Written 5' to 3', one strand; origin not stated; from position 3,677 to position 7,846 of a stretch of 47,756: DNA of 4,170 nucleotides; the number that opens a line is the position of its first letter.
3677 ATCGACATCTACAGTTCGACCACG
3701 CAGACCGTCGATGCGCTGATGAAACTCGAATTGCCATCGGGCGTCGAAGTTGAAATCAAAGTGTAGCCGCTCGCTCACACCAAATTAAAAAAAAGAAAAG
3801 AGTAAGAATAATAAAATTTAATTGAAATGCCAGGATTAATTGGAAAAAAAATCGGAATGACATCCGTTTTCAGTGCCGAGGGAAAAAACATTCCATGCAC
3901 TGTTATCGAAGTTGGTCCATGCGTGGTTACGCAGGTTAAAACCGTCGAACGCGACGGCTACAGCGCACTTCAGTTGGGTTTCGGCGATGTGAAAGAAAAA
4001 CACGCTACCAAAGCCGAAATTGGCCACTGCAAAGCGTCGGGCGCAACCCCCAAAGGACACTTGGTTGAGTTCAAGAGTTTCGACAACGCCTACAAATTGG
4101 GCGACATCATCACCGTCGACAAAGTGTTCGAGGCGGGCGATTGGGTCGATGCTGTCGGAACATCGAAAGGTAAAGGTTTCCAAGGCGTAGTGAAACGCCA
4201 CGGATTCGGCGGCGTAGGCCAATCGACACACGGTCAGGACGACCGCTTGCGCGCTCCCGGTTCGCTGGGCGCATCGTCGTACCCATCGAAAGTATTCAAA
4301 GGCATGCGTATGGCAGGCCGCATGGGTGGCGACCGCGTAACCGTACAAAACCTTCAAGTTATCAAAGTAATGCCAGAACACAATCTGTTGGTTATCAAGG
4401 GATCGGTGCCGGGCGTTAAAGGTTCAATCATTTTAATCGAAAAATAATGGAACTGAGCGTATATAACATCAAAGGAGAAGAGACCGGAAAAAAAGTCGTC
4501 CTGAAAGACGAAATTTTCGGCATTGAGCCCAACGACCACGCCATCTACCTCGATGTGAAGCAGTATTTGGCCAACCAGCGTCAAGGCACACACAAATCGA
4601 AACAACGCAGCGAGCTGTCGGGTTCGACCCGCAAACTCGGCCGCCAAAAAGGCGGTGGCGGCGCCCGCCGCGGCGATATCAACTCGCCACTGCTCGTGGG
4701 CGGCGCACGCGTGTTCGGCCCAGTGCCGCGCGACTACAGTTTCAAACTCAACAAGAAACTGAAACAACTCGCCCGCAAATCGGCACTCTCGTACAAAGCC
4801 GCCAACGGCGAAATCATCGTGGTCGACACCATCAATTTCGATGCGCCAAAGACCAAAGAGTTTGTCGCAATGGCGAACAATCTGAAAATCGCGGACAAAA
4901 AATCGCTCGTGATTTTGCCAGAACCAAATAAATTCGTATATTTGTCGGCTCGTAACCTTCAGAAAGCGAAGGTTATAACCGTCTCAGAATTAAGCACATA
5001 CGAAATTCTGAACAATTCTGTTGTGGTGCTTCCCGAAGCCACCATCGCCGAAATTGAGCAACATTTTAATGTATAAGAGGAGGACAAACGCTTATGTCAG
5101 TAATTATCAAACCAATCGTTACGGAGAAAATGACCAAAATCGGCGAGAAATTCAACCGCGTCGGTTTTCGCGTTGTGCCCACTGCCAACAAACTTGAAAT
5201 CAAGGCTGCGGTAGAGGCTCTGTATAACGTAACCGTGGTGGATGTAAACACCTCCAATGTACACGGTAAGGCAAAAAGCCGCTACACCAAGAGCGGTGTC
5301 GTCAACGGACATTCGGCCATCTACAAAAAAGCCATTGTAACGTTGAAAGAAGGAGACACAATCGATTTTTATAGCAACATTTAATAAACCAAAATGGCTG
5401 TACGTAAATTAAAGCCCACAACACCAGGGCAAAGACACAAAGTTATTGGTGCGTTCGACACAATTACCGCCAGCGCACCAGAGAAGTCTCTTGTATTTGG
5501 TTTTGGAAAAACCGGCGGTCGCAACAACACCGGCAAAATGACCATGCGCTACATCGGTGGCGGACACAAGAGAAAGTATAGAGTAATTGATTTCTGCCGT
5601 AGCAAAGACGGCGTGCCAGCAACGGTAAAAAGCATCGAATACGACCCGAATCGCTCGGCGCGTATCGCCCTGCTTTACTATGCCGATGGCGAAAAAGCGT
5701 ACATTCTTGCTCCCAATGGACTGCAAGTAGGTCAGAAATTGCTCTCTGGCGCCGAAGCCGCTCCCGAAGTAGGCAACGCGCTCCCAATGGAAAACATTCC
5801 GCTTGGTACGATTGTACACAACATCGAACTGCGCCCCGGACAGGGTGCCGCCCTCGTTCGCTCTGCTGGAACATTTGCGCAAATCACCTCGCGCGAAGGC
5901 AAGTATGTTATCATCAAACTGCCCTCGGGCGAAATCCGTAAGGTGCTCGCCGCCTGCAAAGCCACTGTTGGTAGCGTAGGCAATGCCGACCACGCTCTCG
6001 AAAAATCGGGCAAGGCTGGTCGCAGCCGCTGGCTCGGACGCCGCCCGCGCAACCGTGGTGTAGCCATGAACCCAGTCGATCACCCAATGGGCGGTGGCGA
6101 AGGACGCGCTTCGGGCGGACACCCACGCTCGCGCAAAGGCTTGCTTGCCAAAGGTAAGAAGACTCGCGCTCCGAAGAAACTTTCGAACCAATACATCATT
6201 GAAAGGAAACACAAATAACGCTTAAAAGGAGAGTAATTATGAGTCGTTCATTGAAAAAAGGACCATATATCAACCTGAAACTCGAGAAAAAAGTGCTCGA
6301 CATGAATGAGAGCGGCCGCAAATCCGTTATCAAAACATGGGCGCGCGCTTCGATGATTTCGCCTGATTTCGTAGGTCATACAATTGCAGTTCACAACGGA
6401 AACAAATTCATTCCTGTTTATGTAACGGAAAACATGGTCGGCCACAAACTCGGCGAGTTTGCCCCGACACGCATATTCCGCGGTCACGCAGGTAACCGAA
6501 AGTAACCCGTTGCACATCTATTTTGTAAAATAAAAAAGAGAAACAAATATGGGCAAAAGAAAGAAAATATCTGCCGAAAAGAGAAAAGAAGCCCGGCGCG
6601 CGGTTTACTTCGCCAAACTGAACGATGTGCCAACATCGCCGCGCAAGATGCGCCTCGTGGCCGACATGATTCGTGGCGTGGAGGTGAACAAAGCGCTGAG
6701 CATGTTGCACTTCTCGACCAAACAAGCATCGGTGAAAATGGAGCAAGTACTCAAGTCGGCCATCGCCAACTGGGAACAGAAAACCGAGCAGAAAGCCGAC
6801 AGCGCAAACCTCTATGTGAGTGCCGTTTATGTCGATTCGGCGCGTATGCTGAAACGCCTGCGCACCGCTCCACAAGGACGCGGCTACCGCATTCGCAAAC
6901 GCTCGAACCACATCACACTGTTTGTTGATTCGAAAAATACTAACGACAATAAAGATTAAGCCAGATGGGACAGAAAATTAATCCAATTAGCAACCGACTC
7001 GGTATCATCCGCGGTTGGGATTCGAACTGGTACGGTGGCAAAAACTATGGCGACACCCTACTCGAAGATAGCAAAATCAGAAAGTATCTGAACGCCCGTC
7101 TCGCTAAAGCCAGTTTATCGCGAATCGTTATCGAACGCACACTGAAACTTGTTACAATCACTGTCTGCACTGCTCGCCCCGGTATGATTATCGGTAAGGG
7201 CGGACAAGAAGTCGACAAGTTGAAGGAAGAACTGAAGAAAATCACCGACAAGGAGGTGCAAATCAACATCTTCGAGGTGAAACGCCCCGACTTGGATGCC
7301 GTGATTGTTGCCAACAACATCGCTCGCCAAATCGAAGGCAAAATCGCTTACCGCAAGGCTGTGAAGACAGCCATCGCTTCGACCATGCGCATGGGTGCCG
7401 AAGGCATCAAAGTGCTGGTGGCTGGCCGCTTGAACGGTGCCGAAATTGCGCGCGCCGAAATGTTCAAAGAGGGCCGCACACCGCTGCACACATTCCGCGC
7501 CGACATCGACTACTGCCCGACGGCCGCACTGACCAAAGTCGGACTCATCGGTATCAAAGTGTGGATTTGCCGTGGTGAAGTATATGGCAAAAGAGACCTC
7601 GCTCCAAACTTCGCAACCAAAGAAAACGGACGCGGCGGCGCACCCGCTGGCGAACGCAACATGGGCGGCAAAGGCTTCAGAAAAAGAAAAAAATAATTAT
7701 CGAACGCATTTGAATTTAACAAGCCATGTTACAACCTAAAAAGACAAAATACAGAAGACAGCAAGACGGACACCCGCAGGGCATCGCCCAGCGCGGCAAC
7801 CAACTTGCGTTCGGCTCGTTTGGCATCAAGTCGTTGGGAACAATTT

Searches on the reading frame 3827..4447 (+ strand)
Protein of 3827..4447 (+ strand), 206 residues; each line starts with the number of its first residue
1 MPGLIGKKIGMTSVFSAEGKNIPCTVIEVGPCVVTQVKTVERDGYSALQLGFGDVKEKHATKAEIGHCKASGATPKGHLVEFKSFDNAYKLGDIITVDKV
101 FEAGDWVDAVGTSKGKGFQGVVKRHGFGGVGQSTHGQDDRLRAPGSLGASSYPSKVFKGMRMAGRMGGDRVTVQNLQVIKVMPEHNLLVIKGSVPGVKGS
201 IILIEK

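Call 91: search_protein_families(library=pfam, proteins=[window:3827-4447:+], max_evalue=0.001)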
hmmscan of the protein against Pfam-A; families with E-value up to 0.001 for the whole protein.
window:3827-4447:+ (206 aa): 1 family
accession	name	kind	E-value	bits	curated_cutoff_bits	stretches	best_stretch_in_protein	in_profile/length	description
PF00297.29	Ribosomal_L3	-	9e-15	55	22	1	91-181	202-288/369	Ribosomal protein L3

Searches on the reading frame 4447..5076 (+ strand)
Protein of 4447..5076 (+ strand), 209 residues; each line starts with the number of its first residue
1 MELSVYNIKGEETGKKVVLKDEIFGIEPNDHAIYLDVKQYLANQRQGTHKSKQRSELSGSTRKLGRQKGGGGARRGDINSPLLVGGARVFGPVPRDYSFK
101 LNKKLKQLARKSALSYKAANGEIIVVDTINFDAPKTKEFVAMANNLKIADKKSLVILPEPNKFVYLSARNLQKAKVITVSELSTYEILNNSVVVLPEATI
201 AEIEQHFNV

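Call 91: search_protein_families(library=pfam, proteins=[window:4447-5076:+], max_evalue=0.001)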
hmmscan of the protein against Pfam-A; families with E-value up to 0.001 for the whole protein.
window:4447-5076:+ (209 aa): 1 family
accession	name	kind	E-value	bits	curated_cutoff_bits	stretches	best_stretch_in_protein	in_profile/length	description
PF00573.27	Ribosomal_L4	-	1.1e-64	218.1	25.8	1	18-205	2-189/190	Ribosomal protein L4/L1 family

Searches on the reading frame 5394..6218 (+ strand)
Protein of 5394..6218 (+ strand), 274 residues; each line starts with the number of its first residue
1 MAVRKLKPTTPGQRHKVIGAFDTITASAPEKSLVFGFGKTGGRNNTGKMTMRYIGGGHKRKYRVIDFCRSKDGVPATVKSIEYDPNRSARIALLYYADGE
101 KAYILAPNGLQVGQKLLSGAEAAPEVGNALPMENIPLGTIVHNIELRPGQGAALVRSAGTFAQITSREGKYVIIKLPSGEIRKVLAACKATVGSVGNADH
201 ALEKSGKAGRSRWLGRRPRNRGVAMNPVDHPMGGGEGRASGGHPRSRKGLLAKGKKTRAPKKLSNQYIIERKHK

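Call 91: search_protein_families(library=pfam, proteins=[window:5394-6218:+], max_evalue=0.001)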
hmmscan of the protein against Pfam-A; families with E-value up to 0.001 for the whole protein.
window:5394-6218:+ (274 aa): 2 families
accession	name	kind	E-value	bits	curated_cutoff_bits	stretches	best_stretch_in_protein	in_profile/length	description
PF03947.24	Ribosomal_L2_C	-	1.6e-54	183.8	33.7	1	126-249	2-126/126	Ribosomal Proteins L2, C-terminal domain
PF00181.30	Ribosomal_L2_N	-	7.2e-35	119.3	23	1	42-118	1-77/77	Ribosomal Proteins L2, RNA binding N-terminal domain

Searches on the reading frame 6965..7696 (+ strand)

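Call 91: search_protein_families(library=pfam, proteins=[window:6965-7696:+], max_evalue=0.001)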
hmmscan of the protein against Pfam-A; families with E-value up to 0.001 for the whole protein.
window:6965-7696:+ (243 aa): 3 families
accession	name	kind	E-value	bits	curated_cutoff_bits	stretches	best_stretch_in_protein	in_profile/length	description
PF00189.25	Ribosomal_S3_C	-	8.8e-33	113.1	34.1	1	119-201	1-83/83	Ribosomal protein S3, C-terminal domain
PF07650.23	KH_2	-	1.9e-20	72.9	22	1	37-109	1-77/78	KH domain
PF05316.17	VAR1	-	4.3e-05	24.1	33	0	83-202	46-193/195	Mitochondrial ribosomal protein (VAR1)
